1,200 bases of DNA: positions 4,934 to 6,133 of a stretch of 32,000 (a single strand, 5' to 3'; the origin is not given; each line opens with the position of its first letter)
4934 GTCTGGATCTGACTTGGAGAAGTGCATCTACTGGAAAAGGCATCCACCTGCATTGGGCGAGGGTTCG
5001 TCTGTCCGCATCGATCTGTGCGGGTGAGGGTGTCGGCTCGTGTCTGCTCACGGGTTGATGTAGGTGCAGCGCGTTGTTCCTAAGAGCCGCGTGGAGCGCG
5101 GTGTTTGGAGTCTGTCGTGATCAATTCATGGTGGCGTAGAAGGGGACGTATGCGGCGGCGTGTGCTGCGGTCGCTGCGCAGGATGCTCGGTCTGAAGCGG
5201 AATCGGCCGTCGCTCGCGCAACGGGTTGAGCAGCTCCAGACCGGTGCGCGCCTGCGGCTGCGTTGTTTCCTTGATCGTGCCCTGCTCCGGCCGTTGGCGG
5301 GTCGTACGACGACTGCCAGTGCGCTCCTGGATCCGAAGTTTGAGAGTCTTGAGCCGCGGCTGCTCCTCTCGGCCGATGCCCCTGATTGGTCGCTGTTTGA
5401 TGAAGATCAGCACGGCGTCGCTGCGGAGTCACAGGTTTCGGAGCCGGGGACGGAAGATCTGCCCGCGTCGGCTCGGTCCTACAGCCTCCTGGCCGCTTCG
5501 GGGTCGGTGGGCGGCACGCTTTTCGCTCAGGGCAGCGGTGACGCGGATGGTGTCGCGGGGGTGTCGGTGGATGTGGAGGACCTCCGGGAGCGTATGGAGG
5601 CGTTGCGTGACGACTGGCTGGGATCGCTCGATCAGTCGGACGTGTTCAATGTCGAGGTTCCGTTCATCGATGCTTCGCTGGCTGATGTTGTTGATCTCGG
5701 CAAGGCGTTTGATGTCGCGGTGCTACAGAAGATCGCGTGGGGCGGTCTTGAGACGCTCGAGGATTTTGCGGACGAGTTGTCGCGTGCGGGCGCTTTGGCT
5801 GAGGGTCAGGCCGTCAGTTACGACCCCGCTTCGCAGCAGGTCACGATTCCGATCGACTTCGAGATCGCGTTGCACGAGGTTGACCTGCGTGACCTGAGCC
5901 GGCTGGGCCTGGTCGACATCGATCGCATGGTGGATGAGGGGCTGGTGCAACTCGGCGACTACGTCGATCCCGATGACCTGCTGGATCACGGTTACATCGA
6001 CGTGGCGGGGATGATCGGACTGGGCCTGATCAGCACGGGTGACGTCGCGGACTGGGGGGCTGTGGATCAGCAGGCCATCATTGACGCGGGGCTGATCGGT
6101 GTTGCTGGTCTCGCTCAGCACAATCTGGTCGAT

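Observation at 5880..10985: ~1,700-aa array of an apparently undescribed short repeat, 'DL(V/I)-D-A-G-L-(I/V)-T-x-x-D-L'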

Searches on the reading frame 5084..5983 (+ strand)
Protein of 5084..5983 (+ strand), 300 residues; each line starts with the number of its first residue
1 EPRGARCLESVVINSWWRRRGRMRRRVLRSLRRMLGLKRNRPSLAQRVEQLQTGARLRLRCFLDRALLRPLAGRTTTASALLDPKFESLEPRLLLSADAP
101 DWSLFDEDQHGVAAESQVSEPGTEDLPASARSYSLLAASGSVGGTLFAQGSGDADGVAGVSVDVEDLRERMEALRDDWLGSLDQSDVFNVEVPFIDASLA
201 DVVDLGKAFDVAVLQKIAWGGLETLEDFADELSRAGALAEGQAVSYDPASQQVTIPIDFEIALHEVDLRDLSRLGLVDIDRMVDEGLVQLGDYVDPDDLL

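Call 7: search_protein_families(library=pfam, proteins=[window:5084-5983:+], max_evalue=1)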
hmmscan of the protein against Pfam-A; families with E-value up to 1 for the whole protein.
window:5084-5983:+ (300 aa): 0 families

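Call 8: search_protein_families(library=ncbifam, proteins=[window:5084-5983:+], max_evalue=1)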
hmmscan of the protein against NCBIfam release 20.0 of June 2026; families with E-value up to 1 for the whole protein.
window:5084-5983:+ (300 aa): 1 family
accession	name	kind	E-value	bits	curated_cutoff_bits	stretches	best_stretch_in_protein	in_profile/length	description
NF012209.1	LEPR-8K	domain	4.6e-06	26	17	1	85-99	2-16/24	LEPR-XLL domain-containing protein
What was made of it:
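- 5336..5380 (+): N-terminal LEPR-XLL motif, '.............' (aa 85-99). NCBIfam NF012209 LEPR-8K, E 4.6e-6, 26 bits against a cut-off of 17 (call 8).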
